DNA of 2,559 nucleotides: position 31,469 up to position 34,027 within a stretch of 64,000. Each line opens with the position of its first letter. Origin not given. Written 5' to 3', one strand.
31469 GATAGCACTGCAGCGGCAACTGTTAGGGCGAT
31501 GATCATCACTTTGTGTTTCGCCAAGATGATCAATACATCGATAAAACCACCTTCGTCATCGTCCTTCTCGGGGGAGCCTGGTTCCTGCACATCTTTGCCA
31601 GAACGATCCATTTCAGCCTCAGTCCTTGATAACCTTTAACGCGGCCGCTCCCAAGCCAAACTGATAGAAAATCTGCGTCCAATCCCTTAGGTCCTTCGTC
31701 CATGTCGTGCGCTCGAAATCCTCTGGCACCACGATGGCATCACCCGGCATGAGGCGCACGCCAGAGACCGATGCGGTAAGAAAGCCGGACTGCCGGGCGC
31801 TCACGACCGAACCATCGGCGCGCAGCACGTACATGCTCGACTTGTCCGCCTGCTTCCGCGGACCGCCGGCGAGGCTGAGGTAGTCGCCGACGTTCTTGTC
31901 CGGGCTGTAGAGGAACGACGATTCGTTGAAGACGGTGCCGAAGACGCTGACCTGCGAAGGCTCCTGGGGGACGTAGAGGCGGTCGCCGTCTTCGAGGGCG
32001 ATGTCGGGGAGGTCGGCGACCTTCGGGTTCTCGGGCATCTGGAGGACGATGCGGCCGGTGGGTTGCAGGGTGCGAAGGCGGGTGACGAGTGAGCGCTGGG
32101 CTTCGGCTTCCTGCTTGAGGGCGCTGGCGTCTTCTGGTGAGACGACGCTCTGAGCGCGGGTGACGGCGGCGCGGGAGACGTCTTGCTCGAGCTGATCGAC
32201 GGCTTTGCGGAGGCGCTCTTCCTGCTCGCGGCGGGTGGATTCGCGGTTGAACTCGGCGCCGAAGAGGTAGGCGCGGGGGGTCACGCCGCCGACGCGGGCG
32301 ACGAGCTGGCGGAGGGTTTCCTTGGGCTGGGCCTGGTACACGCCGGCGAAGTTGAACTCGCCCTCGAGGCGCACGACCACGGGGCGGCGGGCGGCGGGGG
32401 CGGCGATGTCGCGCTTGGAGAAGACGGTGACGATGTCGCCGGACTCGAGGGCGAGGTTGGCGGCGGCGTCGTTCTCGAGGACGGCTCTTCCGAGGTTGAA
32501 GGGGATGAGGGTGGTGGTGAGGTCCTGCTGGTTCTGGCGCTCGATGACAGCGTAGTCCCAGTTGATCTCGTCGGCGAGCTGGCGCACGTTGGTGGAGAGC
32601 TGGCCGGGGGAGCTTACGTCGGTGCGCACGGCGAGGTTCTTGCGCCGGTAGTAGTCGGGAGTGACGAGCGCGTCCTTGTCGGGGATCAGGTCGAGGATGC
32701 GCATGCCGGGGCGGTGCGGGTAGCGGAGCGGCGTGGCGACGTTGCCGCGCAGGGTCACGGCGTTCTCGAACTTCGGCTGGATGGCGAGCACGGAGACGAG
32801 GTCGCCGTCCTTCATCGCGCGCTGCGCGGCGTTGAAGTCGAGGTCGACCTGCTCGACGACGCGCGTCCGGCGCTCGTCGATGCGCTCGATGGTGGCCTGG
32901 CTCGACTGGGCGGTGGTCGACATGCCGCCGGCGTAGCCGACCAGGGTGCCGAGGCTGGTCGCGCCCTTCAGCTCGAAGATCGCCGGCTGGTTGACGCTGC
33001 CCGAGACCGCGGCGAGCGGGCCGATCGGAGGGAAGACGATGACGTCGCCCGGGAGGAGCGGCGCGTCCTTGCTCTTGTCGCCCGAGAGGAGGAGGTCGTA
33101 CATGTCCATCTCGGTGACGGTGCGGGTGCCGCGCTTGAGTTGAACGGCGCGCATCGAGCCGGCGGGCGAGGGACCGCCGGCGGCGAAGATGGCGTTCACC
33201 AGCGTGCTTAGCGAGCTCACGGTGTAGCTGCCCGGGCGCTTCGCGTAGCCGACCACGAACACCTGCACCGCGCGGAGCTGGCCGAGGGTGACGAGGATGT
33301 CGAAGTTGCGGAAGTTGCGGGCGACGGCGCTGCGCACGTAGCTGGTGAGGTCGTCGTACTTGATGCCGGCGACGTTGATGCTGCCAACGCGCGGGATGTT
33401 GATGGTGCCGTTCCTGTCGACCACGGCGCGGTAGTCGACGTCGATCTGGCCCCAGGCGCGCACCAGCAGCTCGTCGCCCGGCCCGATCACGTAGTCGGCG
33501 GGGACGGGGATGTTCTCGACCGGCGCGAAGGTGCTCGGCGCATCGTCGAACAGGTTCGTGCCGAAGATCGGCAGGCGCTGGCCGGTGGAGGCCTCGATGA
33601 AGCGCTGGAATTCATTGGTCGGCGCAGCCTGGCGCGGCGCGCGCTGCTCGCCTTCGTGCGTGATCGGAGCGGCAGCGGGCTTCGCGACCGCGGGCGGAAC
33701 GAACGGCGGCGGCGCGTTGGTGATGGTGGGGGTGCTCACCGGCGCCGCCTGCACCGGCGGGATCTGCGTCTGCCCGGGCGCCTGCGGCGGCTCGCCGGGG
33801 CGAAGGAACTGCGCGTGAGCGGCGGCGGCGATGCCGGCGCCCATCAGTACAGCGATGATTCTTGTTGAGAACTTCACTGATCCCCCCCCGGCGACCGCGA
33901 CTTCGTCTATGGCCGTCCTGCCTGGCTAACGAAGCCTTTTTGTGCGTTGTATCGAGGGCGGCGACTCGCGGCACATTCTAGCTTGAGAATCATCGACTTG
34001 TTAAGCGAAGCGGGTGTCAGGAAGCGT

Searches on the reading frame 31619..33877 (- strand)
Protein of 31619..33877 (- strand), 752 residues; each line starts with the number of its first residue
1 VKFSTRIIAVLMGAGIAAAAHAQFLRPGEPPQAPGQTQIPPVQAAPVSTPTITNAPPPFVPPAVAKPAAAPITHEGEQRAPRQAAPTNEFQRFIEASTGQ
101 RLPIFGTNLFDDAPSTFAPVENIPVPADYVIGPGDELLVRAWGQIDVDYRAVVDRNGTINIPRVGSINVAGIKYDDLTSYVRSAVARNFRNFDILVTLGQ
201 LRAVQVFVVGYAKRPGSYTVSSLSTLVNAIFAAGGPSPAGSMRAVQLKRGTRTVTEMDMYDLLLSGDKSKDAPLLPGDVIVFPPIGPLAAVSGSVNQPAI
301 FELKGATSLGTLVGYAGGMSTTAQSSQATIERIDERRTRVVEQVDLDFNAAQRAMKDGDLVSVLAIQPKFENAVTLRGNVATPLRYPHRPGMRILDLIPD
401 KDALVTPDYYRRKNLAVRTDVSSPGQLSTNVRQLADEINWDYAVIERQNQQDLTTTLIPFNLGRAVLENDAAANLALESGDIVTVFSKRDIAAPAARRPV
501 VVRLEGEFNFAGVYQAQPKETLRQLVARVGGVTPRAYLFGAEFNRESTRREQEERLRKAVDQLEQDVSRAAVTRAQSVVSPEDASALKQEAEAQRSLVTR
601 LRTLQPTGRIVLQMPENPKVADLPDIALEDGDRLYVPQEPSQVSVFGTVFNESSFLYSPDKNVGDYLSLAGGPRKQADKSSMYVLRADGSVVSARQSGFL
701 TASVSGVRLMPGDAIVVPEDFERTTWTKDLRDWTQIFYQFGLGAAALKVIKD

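Call 9: search_protein_families(library=pfam, proteins=[window:31619-33877:-], max_evalue=0.01)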
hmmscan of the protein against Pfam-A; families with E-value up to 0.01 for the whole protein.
window:31619-33877:- (752 aa): 3 families
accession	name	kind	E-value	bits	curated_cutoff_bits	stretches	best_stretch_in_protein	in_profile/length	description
PF10531.15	SLBB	-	2.6e-27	94.8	27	3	290-339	3-53/55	SLBB domain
PF22461.2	SLBB_2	-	5.7e-19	68.4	27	2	205-280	2-77/79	SLBB domain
PF02563.21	Poly_export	-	1.2e-17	64.2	28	1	124-198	2-76/77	Polysaccharide biosynthesis/export protein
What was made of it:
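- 31619..33877 (-): Wza-like polysaccharide export protein, divergently transcribed from the pseudo-cyclase pair. Pfam Poly_export and SLBB (call 9).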
